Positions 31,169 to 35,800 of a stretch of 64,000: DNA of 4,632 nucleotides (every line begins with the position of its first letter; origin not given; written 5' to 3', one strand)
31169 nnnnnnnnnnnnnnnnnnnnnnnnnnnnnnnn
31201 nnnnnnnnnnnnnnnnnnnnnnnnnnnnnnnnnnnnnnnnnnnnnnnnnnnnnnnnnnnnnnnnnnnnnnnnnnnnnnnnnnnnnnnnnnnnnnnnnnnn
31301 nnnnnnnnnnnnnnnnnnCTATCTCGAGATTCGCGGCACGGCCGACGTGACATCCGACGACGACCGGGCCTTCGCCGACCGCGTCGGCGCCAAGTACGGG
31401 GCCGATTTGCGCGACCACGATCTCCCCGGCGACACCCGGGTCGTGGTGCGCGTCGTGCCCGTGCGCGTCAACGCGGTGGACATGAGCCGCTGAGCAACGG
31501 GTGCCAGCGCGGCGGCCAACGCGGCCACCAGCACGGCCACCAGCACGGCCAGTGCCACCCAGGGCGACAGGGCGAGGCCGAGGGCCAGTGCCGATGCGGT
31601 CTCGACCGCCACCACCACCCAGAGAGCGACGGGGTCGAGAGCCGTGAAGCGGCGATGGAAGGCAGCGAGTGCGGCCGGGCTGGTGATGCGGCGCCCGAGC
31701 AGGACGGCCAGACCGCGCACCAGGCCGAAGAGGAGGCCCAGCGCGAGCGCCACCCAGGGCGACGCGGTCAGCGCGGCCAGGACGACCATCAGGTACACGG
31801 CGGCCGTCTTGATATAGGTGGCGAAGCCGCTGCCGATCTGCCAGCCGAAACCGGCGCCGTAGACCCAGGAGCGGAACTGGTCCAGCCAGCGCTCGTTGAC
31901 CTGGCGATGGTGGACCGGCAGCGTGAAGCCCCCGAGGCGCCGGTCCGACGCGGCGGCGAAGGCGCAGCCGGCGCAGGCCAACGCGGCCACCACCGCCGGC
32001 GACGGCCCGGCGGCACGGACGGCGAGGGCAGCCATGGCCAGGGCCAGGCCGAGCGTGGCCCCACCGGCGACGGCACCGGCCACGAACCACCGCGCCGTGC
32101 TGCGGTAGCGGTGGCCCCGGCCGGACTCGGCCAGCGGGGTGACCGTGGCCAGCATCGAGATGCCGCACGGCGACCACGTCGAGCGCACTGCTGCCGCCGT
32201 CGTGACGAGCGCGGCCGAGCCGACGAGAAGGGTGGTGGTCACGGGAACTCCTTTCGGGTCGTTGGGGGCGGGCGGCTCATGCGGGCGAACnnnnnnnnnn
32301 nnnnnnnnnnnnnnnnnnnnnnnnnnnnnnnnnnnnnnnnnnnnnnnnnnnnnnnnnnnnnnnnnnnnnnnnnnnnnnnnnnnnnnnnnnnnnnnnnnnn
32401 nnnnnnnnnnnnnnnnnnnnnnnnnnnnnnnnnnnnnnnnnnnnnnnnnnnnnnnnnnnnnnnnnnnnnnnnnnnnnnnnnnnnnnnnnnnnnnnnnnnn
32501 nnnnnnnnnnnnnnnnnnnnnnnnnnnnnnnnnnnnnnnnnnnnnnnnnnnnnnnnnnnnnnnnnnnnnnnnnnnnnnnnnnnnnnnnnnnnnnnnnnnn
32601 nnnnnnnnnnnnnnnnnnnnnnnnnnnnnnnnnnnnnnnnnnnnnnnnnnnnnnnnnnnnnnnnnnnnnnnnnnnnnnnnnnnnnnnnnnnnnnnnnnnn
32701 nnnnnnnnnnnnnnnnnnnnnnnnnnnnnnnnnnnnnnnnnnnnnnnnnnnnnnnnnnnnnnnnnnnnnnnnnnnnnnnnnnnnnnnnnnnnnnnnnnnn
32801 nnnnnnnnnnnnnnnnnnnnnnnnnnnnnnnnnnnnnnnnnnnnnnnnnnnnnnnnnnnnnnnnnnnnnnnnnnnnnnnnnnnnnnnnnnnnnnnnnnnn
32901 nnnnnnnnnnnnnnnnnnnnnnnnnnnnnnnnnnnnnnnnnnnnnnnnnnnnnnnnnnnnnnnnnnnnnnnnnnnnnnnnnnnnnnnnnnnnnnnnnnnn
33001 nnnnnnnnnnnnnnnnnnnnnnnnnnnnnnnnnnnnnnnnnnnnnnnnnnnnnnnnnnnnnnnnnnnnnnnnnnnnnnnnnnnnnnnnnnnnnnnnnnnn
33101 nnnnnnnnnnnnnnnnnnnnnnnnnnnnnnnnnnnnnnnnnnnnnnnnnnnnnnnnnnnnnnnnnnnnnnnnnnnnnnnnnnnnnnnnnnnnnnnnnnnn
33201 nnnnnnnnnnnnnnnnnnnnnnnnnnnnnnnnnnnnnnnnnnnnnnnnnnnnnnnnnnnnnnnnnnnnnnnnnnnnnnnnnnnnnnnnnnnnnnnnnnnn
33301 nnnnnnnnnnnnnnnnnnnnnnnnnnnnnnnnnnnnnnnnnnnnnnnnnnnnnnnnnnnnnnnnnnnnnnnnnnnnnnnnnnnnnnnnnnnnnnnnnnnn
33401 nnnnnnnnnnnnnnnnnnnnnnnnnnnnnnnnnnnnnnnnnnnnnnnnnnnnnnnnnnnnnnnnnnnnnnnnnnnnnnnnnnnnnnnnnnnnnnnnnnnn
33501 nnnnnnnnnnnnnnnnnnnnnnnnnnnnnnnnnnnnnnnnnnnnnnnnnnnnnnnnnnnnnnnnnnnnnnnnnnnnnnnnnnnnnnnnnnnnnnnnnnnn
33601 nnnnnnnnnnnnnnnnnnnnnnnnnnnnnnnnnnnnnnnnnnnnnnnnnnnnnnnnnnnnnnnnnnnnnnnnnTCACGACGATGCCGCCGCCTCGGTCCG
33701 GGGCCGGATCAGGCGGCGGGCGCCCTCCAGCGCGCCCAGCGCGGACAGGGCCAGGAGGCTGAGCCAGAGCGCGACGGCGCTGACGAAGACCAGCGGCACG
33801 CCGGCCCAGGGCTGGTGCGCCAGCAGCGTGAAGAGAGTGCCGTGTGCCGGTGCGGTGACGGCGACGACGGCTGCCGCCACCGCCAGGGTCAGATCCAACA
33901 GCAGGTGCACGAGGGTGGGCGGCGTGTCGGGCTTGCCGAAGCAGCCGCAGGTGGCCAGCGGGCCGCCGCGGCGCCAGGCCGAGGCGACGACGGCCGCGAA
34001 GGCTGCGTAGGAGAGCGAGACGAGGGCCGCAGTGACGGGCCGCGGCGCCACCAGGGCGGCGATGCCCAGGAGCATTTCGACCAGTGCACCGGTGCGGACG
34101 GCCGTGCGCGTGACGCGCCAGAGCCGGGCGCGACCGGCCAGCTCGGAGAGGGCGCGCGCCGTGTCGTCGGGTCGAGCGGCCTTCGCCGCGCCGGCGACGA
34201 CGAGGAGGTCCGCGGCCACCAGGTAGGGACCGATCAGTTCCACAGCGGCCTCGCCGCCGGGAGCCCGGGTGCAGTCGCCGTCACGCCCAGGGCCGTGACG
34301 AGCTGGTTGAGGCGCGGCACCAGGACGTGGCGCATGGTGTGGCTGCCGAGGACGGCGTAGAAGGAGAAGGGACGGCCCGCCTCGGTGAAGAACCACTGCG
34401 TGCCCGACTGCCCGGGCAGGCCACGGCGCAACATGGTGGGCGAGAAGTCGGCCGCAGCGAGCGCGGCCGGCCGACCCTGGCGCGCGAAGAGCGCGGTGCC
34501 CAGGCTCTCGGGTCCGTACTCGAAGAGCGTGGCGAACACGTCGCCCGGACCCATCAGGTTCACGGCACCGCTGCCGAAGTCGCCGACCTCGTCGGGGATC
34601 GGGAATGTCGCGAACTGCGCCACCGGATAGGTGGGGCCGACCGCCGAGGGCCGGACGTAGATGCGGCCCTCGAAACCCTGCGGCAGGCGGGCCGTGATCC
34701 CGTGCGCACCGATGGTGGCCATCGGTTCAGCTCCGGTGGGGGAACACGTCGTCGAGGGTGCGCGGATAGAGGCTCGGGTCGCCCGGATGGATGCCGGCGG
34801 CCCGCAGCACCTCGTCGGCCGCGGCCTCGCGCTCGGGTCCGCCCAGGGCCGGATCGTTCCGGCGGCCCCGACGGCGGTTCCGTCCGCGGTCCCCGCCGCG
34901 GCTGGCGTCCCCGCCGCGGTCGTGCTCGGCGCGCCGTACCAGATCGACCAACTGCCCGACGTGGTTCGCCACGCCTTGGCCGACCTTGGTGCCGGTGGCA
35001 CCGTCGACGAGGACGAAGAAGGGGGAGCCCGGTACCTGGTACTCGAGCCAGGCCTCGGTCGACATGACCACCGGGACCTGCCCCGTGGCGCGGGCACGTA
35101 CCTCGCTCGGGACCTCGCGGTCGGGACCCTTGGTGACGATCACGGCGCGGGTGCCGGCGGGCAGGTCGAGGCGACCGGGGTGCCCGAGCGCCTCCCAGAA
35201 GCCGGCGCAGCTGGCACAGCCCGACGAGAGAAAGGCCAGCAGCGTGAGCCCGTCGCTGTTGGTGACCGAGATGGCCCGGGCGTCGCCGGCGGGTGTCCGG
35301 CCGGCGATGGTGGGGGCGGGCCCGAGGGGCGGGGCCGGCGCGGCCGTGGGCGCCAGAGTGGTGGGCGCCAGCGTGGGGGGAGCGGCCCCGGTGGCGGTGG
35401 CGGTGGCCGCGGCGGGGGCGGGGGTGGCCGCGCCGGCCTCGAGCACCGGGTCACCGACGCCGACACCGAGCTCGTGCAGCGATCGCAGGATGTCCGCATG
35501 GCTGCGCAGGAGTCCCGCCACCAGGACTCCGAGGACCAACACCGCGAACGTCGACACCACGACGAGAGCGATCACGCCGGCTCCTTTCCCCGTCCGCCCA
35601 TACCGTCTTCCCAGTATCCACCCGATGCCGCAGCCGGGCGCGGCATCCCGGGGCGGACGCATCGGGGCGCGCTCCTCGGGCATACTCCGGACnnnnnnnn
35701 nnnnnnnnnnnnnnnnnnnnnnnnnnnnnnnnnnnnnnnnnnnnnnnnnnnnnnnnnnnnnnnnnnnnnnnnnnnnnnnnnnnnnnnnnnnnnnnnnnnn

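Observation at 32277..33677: Tat-exported 28-cysteine MauA-like module fused to a six-blade propeller: possible single-chain analogue of a quinoprotein amine dehydrogenase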

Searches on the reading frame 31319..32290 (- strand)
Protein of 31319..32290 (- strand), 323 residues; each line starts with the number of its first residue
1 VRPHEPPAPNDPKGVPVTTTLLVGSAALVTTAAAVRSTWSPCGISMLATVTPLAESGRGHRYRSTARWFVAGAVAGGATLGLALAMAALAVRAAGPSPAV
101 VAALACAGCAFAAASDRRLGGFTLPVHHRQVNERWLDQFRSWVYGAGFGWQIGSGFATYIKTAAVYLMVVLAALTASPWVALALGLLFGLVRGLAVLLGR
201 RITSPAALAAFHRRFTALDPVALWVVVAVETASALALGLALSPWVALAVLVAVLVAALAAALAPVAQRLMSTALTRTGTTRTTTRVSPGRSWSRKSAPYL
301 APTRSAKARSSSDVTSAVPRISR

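Call 5: search_protein_families(library=pfam, proteins=[window:31319-32290:-], max_evalue=1)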
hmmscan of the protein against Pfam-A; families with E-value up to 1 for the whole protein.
window:31319-32290:- (323 aa): 0 families

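Call 6: search_protein_families(library=ncbifam, proteins=[window:31319-32290:-], max_evalue=1)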
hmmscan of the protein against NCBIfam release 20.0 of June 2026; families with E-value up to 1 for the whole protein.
window:31319-32290:- (323 aa): 0 families

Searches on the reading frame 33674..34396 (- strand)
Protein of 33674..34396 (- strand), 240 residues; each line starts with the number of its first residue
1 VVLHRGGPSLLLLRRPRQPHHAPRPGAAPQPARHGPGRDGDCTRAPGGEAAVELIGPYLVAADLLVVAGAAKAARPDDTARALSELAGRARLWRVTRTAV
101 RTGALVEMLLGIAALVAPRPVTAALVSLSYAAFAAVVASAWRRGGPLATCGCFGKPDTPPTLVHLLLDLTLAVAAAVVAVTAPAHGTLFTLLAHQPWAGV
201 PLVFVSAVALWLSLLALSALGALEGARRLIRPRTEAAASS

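Call 5: search_protein_families(library=pfam, proteins=[window:33674-34396:-], max_evalue=1)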
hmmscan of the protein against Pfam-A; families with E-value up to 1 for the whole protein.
window:33674-34396:- (240 aa): 1 family
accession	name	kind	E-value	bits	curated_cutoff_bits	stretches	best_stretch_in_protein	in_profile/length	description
PF07291.16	MauE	-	6.9e-16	59.2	27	1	54-179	6-126/128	Methylamine utilisation protein MauE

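Call 6: search_protein_families(library=ncbifam, proteins=[window:33674-34396:-], max_evalue=1)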
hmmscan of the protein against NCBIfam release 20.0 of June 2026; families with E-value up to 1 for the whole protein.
window:33674-34396:- (240 aa): 1 family
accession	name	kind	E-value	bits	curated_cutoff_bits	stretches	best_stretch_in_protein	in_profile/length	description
NF045576.1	BT_3928_fam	equivalog_domain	0.013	14.6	250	1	104-191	55-142/358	BT_3928 family protein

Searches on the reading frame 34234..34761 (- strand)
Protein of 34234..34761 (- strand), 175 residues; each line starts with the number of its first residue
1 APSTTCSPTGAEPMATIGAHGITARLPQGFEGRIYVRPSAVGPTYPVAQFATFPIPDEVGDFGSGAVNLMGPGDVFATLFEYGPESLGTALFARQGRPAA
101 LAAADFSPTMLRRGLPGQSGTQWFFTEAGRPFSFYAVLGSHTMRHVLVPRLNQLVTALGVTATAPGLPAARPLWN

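Call 5: search_protein_families(library=pfam, proteins=[window:34234-34761:-], max_evalue=1)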
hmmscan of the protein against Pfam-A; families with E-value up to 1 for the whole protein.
window:34234-34761:- (175 aa): 0 families

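Call 6: search_protein_families(library=ncbifam, proteins=[window:34234-34761:-], max_evalue=1)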
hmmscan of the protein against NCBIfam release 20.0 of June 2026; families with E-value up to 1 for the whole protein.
window:34234-34761:- (175 aa): 0 families

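Call 86: search_solved_structures(query=window:34237-34722:-, max_evalue=10, show_alignments=1)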
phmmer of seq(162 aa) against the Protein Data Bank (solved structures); distinct sequences matched with E-value up to 10: 0.

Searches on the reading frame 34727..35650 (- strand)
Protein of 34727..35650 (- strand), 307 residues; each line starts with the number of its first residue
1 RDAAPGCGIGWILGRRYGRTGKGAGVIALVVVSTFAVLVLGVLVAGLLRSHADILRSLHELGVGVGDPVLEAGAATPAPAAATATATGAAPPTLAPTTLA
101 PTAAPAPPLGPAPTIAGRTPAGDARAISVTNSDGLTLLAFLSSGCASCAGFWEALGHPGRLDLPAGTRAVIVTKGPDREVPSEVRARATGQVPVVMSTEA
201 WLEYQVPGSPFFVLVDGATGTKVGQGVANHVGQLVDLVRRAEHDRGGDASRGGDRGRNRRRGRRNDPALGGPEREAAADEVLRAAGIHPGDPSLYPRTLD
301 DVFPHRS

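Call 5: search_protein_families(library=pfam, proteins=[window:34727-35650:-], max_evalue=1)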
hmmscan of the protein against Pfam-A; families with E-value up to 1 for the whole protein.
window:34727-35650:- (307 aa): 0 families

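Call 6: search_protein_families(library=ncbifam, proteins=[window:34727-35650:-], max_evalue=1)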
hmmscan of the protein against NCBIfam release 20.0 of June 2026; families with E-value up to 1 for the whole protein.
window:34727-35650:- (307 aa): 2 families
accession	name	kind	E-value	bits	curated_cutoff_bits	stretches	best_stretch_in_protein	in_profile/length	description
TIGR02661.1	MauD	equivalog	0.0014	18.1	188.6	1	133-238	74-175/189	methylamine dehydrogenase accessory protein MauD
NF033761.1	gliding_GltJ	equivalog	0.049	12.7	450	1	22-122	368-468/671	adventurous gliding motility protein GltJ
